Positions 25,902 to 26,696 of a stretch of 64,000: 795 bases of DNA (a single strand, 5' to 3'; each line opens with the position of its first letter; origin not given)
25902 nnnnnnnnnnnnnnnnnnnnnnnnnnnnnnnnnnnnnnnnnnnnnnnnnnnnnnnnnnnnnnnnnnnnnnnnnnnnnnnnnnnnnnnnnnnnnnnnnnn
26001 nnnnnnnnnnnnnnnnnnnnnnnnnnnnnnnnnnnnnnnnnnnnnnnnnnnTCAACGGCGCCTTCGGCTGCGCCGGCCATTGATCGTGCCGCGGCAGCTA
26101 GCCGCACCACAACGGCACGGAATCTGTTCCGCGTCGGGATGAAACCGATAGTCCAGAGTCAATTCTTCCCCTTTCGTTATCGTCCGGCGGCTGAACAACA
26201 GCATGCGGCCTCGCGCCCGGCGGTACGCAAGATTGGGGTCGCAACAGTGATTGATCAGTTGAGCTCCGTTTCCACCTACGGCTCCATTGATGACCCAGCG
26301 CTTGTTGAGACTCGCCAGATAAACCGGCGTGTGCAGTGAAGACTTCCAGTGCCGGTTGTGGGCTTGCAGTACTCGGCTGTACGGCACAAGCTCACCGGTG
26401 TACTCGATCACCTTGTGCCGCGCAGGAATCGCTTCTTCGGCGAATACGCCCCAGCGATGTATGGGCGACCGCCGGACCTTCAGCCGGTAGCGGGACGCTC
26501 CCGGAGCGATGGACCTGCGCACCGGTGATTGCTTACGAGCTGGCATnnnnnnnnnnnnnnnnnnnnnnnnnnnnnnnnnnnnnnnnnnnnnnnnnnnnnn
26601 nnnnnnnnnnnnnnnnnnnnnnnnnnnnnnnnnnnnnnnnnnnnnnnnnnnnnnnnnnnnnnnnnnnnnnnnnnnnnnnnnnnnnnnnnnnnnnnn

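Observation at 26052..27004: Tandem, translationally coupled SET-domain methyltransferase genes in a bacterium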

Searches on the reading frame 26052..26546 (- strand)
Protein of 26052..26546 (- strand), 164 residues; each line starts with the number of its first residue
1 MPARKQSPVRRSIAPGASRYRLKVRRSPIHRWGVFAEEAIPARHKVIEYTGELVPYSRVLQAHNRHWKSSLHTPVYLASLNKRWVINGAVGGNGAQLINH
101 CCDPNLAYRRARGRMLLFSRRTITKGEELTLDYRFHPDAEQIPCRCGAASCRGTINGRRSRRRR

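Call 3: search_protein_families(library=pfam, proteins=[window:26052-26546:-], max_evalue=0.01)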
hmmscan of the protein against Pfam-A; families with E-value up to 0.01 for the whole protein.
window:26052-26546:- (164 aa): 1 family
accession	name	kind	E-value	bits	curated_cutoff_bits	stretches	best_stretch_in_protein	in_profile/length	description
PF00856.33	SET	-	4.2e-18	66.1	22.4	1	32-133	2-104/105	SET domain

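Call 18: search_protein_families(library=ncbifam, proteins=[window:26052-26546:-], max_evalue=1)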
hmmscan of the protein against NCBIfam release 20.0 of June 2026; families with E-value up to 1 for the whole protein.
window:26052-26546:- (164 aa): 1 family
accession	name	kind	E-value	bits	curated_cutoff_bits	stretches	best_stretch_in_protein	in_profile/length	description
NF043024.1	T4SS_AnkI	equivalog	0.0014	17.5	550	1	32-136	36-142/439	Dot/Icm T4SS effector AnkI/LegAS4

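Call 21: find_homologous_proteins(query=window:26052-26546:-)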
Query window:26052-26546:- (164 aa): 3461 proteins with E <= 0.001 among 3484 candidates; the best 120 are listed.
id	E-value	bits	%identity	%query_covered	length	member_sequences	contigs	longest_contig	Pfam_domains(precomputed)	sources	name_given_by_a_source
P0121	4.7e-107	373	100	100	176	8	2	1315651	PF00856.34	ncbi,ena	-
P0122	1.6e-89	316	85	100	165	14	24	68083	PF00856.34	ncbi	ncbi:MAG: SET domain-containing protein-lysine N-methyltransferase [Candidatus Acidiferrales bacteri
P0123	6.2e-82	292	80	100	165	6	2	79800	PF00856.34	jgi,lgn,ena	jgi:uncharacterized protein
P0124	4.2e-81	289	79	100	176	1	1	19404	PF00856.34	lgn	-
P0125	8.3e-80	285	79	95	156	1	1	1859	PF00856.34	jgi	jgi:uncharacterized protein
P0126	2.7e-78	280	80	93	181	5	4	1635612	PF00856.34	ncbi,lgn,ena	-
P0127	9.6e-77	275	80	94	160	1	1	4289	PF00856.34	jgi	jgi:SET domain-containing protein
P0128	4.4e-73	263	74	100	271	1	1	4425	PF00856.34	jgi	jgi:hypothetical protein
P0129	4.9e-66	240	69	94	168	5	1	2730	PF00856.34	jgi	jgi:uncharacterized protein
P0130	5.2e-66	240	68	95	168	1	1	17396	PF00856.34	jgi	jgi:uncharacterized protein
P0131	9.9e-66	239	65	95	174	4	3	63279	PF00856.34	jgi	jgi:SET domain-containing protein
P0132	5.3e-65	236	66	94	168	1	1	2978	PF00856.34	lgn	-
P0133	7.7e-64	233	82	78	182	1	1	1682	PF00856.34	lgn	-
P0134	1.5e-61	225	64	95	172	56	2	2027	PF00856.34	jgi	jgi:uncharacterized protein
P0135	1.1e-59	219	66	88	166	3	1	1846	PF00856.34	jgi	jgi:SET domain-containing protein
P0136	2.2e-56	208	64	88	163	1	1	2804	PF00856.34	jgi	jgi:uncharacterized protein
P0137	6.2e-55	204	65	82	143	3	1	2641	PF00856.34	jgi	jgi:SET domain-containing protein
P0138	2.2e-53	199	59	94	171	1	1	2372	PF00856.34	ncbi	-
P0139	4.5e-52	194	65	80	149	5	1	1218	PF00856.34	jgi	jgi:SET domain-containing protein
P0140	9.3e-52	193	78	67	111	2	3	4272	PF00856.34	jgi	jgi:SET domain-containing protein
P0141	5.6e-51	191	57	90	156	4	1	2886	PF00856.34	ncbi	-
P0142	9.3e-49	184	57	90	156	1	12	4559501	PF00856.34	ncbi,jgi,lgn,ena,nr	ncbi:MAG TPA: SET domain-containing protein-lysine N-methyltransferase [Terriglobales bacterium]|jgi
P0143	1.1e-48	183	55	89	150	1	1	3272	PF00856.34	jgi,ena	-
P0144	2.1e-48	182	56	91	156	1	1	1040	PF00856.34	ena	-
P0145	9.7e-48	180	58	85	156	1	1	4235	PF00856.34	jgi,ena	-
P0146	1.5e-47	180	57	87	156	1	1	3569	PF00856.34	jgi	jgi:uncharacterized protein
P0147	2.2e-47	179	57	85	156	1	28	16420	PF00856.34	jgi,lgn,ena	jgi:SET domain-containing protein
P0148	2.7e-47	179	50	88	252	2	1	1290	PF00856.34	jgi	jgi:SET domain-containing protein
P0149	9.4e-47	177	59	85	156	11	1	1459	PF00856.34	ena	-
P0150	1.7e-46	176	55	88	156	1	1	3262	PF00856.34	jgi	jgi:uncharacterized protein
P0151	2.2e-46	176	58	86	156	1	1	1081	PF00856.34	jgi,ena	-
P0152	2.2e-46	176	54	90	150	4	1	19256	PF00856.34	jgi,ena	-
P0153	2.8e-46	176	54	93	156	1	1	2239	PF00856.34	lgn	-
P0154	3.2e-46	175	53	90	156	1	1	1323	PF00856.34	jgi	jgi:SET domain-containing protein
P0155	4.4e-46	175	54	89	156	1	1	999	PF00856.34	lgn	-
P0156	5.5e-46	175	56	88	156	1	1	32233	PF00856.34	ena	-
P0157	1.3e-45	173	57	88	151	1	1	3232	PF00856.34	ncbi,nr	ncbi:MAG: SET domain-containing protein-lysine N-methyltransferase [Acidobacteria bacterium]|nr:SET 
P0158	1.4e-45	173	57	88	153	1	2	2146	PF00856.34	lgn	-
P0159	2.6e-45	172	57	84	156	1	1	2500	PF00856.34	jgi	jgi:uncharacterized protein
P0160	4.9e-45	171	55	84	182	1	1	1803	PF00856.34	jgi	jgi:SET domain-containing protein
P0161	6.1e-45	171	56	85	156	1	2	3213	PF00856.34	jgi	jgi:uncharacterized protein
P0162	8.0e-45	171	56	85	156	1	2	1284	PF00856.34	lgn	-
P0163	1.3e-44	170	53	96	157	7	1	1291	PF00856.34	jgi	jgi:SET domain-containing protein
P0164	1.6e-44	170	55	89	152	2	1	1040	PF00856.34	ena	-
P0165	2.1e-44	169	53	89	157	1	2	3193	PF00856.34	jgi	jgi:uncharacterized protein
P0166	2.9e-44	169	55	88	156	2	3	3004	PF00856.34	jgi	jgi:SET domain-containing protein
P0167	3.2e-44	169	54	87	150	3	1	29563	PF00856.34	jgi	jgi:uncharacterized protein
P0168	4.8e-44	168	55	94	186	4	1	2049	PF00856.34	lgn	-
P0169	5.1e-44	168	51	95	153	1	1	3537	PF00856.34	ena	-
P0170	7.0e-44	168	55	90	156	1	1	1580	PF00856.34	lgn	-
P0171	7.1e-44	168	53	90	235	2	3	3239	PF00856.34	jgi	-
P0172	8.2e-44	168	56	85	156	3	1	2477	PF00856.34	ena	-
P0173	8.4e-44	167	57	85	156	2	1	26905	PF00856.34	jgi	-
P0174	8.7e-44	167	56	85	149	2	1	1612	PF00856.34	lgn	-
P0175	8.9e-44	167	54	93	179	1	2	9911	PF00856.34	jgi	jgi:uncharacterized protein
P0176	1.0e-43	167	56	85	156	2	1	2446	PF00856.34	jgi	jgi:SET domain-containing protein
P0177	1.1e-43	167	50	94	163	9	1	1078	PF00856.34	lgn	-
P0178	1.2e-43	167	51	95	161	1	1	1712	PF00856.34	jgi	-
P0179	1.2e-43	167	56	90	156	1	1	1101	PF00856.34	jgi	jgi:SET domain-containing protein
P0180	1.5e-43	167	55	88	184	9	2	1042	PF00856.34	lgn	-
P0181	2.0e-43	166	53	95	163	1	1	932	PF00856.34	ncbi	-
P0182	2.4e-43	166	50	95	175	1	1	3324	PF00856.34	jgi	jgi:uncharacterized protein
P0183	2.5e-43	166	52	95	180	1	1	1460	PF00856.34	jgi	jgi:SET domain-containing protein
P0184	2.6e-43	166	53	95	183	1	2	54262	PF00856.34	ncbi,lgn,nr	ncbi:MAG: SET domain-containing protein-lysine N-methyltransferase [Bryobacteraceae bacterium]|nr:SE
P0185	2.7e-43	166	52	90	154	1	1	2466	PF00856.34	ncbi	-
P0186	2.7e-43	166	55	88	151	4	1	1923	PF00856.34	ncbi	-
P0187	2.8e-43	166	56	85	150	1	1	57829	PF00856.34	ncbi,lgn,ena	-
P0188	2.8e-43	166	54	85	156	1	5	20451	PF00856.34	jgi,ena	-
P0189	2.9e-43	166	53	98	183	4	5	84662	PF00856.34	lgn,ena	-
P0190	2.9e-43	166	53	97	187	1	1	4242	PF00856.34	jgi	jgi:uncharacterized protein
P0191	3.2e-43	166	51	95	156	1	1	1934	PF00856.34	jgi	jgi:SET domain-containing protein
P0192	3.2e-43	166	52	90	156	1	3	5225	PF00856.34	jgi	jgi:SET domain-containing protein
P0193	4.2e-43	165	57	85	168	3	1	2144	PF00856.34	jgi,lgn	jgi:SET domain-containing protein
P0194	4.2e-43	165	57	92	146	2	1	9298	PF00856.34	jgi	jgi:SET domain-containing protein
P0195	4.3e-43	165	58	85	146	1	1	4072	PF00856.34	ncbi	-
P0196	5.1e-43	165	52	90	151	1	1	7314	PF00856.34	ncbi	-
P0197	5.9e-43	165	53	95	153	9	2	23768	PF00856.34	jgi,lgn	jgi:SET domain-containing protein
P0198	6.3e-43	165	53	95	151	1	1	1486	PF00856.34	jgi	jgi:SET domain-containing protein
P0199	6.6e-43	165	51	94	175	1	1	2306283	PF00856.34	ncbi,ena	-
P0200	6.8e-43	165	54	90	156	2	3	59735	PF00856.34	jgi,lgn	jgi:SET domain-containing protein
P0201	7.3e-43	164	50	95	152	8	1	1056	PF00856.34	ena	-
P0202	8.1e-43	164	56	87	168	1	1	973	PF00856.34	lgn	-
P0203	8.3e-43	164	57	81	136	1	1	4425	PF00856.34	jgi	jgi:uncharacterized protein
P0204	8.9e-43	164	56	88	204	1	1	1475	PF00856.34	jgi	jgi:hypothetical protein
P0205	9.4e-43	164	54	88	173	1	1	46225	PF00856.34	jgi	jgi:SET domain-containing protein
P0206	1.0e-42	164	53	94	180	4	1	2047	PF00856.34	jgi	jgi:SET domain-containing protein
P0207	1.1e-42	164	54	88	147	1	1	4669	PF00856.34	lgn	-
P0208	1.2e-42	164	56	88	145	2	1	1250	PF00856.34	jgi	jgi:SET domain-containing protein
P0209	1.2e-42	164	51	94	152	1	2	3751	PF00856.34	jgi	jgi:SET domain-containing protein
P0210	1.2e-42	164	52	90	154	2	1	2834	PF00856.34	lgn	-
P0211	1.2e-42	164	51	90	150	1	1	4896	PF00856.34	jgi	jgi:SET domain-containing protein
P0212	1.2e-42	164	49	95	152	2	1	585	PF00856.34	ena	-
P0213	1.3e-42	164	51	95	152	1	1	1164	PF00856.34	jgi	jgi:SET domain-containing protein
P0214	1.5e-42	163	51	95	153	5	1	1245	PF00856.34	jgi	jgi:uncharacterized protein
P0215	1.5e-42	163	52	88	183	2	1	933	PF00856.34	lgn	-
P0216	1.6e-42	163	54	85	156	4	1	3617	PF00856.34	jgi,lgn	jgi:SET domain-containing protein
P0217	1.7e-42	163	52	95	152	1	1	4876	PF00856.34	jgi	jgi:SET domain-containing protein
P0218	1.8e-42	163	55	89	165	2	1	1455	PF00856.34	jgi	-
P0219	1.9e-42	163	54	93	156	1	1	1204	PF00856.34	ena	-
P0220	1.9e-42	163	54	88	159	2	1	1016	PF00856.34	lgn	-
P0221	1.9e-42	163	53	90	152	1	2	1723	PF00856.34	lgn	-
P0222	1.9e-42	163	56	85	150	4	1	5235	PF00856.34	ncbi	-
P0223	2.0e-42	163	53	90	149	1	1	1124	PF00856.34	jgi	jgi:SET domain-containing protein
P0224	2.0e-42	163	50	95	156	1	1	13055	PF00856.34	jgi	-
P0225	2.1e-42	163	52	94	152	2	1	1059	PF00856.34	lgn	-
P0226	2.2e-42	163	52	95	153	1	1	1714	PF00856.34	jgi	-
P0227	2.5e-42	163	54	84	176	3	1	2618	PF00856.34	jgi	jgi:SET domain-containing protein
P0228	2.5e-42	163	56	88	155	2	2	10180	PF00856.34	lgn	-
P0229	2.6e-42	163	52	88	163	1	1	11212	PF00856.34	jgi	jgi:SET domain-containing protein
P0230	2.7e-42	163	54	90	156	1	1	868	PF00856.34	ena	-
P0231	2.9e-42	162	55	93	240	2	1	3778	PF00856.34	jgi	-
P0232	3.1e-42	162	49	95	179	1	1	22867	PF00856.34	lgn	-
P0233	3.1e-42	162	54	90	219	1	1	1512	PF13424.13,PF24885.2,PF00856.34,PF13374.13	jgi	jgi:hypothetical protein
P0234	3.2e-42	162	52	88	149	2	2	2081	PF00856.34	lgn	-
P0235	3.3e-42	162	49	97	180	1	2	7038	PF00856.34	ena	-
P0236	3.4e-42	162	54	90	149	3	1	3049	PF00856.34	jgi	jgi:SET domain-containing protein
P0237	3.5e-42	162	48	95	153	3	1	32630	PF00856.34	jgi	jgi:uncharacterized protein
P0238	3.5e-42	162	50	93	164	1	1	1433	PF00856.34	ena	-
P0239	3.7e-42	162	51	95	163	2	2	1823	PF00856.34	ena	-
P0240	3.7e-42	162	49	93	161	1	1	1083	PF00856.34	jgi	jgi:SET domain-containing protein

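Call 23: find_encoding_contigs(protein=P0131, flank=6000, max_places=3)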
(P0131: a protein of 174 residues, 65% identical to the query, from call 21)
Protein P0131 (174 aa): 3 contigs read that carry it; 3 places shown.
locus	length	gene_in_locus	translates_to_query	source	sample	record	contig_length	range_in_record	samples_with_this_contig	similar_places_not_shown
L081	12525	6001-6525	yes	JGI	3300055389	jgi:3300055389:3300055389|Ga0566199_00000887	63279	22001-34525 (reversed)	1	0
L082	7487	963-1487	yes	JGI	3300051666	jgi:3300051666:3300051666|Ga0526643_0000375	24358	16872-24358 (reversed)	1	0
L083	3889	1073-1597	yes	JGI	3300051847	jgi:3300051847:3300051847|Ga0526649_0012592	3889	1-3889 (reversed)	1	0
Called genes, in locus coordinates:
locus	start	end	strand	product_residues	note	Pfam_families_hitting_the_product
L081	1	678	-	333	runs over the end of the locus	PF08240:ADH_N, PF00107:ADH_zinc_N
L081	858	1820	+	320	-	PF02915:Rubrerythrin, PF01988:VIT1 (weak)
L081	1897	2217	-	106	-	PF17648:Luciferase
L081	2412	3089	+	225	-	PF04140:ICMT, PF04191:PEMT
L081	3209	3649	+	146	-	-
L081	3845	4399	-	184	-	PF04191:PEMT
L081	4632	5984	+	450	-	PF00072:Response_reg, PF00158:Sigma54_activat, PF01078:Mg_chelatase (faint), PF14532:Sigma54_activ_2, PF07724:AAA_2 (weak), PF07728:AAA_5 (weak), PF25601:AAA_lid_14, PF02954:HTH_8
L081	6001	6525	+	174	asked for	PF00856:SET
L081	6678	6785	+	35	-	-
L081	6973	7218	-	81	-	-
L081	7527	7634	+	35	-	-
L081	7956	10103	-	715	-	PF02163:Peptidase_M50 (weak), PF25954:Beta-barrel_RND_2 (faint), PF25917:BSH_RND, PF25919:BSH_CusB, PF25973:BSH_CzcB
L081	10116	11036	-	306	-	PF25919:BSH_CusB (faint), PF00364:Biotin_lipoyl (faint), PF25917:BSH_RND, PF25973:BSH_CzcB, PF25954:Beta-barrel_RND_2 (weak)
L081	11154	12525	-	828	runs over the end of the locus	PF01590:GAF (weak), PF01590:GAF, PF13185:GAF_2, PF13492:GAF_3 (weak), PF01590:GAF (weak), PF13185:GAF_2, PF13492:GAF_3 (weak), PF25973:BSH_CzcB (weak), +5 more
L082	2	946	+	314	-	?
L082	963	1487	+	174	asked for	PF00856:SET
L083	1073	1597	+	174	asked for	PF00856:SET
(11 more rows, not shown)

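Call 24: find_encoding_contigs(protein=P0130, flank=6000, max_places=2)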
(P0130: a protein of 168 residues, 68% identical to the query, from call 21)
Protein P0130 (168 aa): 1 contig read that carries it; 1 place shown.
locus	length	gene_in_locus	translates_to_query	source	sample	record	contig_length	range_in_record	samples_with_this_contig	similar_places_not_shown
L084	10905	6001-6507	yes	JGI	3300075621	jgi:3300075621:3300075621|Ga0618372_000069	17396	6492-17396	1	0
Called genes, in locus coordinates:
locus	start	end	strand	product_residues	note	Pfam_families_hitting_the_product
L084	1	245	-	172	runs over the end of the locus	PF09900:DUF2127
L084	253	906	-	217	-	PF03473:MOSC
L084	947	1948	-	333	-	PF08240:ADH_N, PF00107:ADH_zinc_N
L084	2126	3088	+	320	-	PF02915:Rubrerythrin, PF01988:VIT1 (weak)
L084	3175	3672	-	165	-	-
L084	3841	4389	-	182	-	PF04140:ICMT (weak), PF04191:PEMT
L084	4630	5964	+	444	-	PF00072:Response_reg (weak), PF00158:Sigma54_activat, PF01078:Mg_chelatase (faint), PF14532:Sigma54_activ_2, PF07724:AAA_2 (weak), PF07728:AAA_5, PF25601:AAA_lid_14, PF02954:HTH_8 (weak)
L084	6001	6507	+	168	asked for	PF00856:SET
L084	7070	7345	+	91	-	-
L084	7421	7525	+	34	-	-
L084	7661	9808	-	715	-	PF25919:BSH_CusB (weak), PF25917:BSH_RND, PF25954:Beta-barrel_RND_2 (faint), PF25973:BSH_CzcB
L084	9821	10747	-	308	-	PF25919:BSH_CusB (faint), PF00364:Biotin_lipoyl (faint), PF25917:BSH_RND, PF25973:BSH_CzcB, PF25954:Beta-barrel_RND_2 (weak)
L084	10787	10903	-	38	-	?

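Call 52: find_encoding_contigs(protein=P0121, flank=3000, max_places=2)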
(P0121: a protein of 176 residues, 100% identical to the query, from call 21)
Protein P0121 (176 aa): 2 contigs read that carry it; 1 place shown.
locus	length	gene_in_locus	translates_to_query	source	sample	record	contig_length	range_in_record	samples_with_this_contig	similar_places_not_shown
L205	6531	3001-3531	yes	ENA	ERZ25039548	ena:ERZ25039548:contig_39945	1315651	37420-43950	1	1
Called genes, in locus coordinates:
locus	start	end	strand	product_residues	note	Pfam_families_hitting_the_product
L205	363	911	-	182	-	PF04191:PEMT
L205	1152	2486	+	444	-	PF00072:Response_reg (weak), PF00158:Sigma54_activat, PF01078:Mg_chelatase (faint), PF14532:Sigma54_activ_2, PF07724:AAA_2 (weak), PF07728:AAA_5, PF25601:AAA_lid_14, PF02954:HTH_8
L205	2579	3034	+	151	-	PF00856:SET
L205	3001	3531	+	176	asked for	PF00856:SET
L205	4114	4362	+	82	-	-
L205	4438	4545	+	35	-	-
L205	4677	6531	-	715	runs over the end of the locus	PF25954:Beta-barrel_RND_2 (faint), PF25917:BSH_RND, PF25919:BSH_CusB (weak), PF25973:BSH_CzcB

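Call 60: predict_structure(alignment_id=A4)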
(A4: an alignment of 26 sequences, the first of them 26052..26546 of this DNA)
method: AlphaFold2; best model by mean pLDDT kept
length: 164 residues; sequences in the alignment: 26
mean_pLDDT: 82.7   pTM: 0.78
mean pLDDT of the five models: 82.7, 81.9, 81.0, 76.9, 76.9
residues with pLDDT >= 90: 75; 70-90: 53; 50-70: 22; < 50: 14
segments of 3 or more residues with pLDDT < 50: 1-7, 68-71, 162-164
pLDDT, mean of each block of 10 residues (from residue 1): 49 93 92 96 97 85 58 71 86 91 94 94 98 77 86 73 45
secondary structure, 60 per line:
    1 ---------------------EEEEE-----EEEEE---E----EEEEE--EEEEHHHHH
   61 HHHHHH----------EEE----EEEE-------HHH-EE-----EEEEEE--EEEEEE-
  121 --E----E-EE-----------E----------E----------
elements in order: E22-26 E32-36 E45-49 E52-55 H56-66 E77-79 E84-87 E106-111 E114-119
